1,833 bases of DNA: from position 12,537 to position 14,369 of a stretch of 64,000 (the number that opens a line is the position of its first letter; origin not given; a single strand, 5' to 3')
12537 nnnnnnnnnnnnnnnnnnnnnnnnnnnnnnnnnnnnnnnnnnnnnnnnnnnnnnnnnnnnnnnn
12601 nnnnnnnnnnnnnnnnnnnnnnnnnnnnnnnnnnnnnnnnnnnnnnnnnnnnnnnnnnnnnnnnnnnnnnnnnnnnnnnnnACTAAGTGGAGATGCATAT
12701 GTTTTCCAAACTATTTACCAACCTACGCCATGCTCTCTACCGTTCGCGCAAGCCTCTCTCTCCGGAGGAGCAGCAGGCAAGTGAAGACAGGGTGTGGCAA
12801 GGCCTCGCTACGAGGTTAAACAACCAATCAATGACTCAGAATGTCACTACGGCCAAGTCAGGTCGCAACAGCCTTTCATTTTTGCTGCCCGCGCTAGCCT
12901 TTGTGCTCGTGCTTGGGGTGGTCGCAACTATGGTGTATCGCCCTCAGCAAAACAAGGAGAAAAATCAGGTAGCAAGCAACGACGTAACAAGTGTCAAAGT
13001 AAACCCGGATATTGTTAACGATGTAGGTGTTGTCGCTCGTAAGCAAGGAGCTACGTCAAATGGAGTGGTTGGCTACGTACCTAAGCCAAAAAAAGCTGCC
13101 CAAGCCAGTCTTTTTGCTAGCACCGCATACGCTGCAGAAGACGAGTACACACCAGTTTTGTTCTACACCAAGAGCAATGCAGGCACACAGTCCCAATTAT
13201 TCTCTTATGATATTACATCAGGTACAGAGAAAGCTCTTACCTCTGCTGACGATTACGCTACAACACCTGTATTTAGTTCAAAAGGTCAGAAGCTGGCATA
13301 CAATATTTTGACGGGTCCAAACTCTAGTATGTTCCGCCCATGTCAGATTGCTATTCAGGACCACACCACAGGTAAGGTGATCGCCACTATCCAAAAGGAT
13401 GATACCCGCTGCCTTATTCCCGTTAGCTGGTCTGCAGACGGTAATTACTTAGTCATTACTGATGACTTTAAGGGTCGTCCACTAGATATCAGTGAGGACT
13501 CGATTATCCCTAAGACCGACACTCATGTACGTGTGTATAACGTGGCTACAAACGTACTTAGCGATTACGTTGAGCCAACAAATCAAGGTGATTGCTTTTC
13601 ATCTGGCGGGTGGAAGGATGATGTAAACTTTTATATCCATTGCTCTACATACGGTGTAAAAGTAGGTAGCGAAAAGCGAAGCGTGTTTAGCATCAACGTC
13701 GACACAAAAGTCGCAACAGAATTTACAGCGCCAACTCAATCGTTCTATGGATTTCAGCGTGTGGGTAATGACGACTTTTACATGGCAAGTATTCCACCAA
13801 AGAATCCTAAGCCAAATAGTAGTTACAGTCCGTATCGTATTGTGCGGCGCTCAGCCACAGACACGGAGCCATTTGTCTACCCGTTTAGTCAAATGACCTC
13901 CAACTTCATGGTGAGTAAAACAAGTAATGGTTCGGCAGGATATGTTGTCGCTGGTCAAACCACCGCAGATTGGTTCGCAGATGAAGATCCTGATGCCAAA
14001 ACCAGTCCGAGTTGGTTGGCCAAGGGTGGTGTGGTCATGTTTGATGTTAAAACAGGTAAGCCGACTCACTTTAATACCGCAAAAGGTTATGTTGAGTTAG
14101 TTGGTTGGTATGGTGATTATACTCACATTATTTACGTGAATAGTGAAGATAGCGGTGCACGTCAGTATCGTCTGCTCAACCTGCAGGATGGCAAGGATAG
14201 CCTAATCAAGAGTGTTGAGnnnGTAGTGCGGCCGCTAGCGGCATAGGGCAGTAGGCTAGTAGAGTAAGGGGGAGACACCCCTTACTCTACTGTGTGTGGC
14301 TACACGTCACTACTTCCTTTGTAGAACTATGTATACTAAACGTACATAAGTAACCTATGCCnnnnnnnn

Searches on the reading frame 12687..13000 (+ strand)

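Call 55: search_protein_families(library=pfam, proteins=[window:12687-13000:+], max_evalue=0.05)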
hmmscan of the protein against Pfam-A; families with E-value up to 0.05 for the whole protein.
window:12687-13000:+ (104 aa): 2 families
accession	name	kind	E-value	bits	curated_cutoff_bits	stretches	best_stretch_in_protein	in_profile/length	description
PF12472.13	DUF3693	-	0.029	14.4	21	0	36-50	17-31/60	Phage related protein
PF20130.4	DUF6520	-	0.03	15.1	25.4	0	63-95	4-37/83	Family of unknown function (DUF6520)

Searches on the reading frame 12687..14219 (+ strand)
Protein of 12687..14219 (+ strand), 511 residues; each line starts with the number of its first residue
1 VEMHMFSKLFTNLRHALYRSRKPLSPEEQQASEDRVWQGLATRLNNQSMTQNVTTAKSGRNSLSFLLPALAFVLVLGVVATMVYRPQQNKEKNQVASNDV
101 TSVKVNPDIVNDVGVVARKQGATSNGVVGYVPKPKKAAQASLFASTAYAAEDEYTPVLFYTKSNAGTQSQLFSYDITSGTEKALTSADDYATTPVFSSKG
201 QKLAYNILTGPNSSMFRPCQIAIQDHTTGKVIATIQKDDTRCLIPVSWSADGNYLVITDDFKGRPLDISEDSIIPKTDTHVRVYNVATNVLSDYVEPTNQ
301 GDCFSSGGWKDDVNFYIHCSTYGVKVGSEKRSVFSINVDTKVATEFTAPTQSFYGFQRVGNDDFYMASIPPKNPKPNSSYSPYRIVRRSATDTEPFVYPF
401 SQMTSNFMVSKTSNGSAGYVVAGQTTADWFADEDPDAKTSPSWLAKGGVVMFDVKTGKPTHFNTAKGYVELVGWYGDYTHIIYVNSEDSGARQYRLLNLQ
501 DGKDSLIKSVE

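Call 27: search_protein_families(library=pfam, proteins=[window:12687-14219:+], max_evalue=0.01)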
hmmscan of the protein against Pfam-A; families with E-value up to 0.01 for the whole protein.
window:12687-14219:+ (511 aa): 2 families
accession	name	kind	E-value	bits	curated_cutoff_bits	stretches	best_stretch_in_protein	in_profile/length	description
PF07676.18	PD40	-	0.0041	17.5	20.9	0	247-260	15-28/38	WD40-like Beta Propeller Repeat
PF25174.1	Beta-prop_THOC3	-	0.0091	15.5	305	0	220-260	70-108/272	THOC3 beta-propeller domain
